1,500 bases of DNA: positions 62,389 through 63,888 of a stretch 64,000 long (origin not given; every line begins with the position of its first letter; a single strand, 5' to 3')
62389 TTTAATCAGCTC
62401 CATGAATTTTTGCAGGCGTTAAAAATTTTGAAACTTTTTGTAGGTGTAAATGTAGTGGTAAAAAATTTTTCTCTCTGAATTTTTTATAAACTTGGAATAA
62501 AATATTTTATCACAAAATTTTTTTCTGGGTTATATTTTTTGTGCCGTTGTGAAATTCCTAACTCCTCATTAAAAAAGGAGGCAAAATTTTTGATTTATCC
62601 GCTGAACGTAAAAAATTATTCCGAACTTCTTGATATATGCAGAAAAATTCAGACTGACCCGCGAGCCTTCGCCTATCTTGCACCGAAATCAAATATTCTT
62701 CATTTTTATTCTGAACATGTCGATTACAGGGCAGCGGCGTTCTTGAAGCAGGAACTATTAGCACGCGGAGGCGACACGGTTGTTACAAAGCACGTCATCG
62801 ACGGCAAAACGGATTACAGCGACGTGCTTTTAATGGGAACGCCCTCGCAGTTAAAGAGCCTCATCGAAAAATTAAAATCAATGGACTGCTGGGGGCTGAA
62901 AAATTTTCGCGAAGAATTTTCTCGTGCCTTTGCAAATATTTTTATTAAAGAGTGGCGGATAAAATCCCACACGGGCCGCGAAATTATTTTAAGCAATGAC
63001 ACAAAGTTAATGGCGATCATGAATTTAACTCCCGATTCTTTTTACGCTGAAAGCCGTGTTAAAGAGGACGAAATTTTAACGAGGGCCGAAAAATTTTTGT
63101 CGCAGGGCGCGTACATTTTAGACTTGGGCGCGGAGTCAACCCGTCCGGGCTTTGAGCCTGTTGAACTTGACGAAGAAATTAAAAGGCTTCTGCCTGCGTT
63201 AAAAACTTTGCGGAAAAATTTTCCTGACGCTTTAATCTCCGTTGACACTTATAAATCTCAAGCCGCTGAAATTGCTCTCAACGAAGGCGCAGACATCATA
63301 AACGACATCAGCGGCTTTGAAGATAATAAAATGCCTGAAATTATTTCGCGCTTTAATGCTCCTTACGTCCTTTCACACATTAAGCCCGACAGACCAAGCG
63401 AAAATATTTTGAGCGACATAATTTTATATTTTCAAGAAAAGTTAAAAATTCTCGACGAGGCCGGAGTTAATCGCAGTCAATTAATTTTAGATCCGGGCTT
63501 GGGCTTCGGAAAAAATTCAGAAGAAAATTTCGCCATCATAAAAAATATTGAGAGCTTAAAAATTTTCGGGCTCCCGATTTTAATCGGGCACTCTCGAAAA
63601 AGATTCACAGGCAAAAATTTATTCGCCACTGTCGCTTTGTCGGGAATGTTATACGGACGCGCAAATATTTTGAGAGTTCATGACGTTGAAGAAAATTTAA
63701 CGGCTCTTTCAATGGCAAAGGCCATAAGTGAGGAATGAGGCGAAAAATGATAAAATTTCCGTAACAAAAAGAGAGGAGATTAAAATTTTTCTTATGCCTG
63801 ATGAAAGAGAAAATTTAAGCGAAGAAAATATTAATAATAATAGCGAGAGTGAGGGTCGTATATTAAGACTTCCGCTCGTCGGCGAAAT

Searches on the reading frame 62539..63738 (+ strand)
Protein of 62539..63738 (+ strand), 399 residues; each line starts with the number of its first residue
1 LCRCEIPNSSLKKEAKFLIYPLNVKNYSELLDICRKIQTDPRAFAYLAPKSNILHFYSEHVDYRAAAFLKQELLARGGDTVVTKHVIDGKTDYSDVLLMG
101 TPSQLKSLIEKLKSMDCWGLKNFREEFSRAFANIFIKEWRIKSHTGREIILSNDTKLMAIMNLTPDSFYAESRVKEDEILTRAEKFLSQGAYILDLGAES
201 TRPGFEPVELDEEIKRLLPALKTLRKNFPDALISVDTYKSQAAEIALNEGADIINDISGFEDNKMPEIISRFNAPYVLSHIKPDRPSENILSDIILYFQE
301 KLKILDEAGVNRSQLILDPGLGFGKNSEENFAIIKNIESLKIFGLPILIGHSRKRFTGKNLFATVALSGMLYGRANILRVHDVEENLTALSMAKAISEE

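Call 38: find_encoding_contigs(protein=window:62539-63738:+, flank=10000, max_places=3)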
Protein window:62539-63738:+ (399 aa): no gene with exactly this product is on record in the collection.
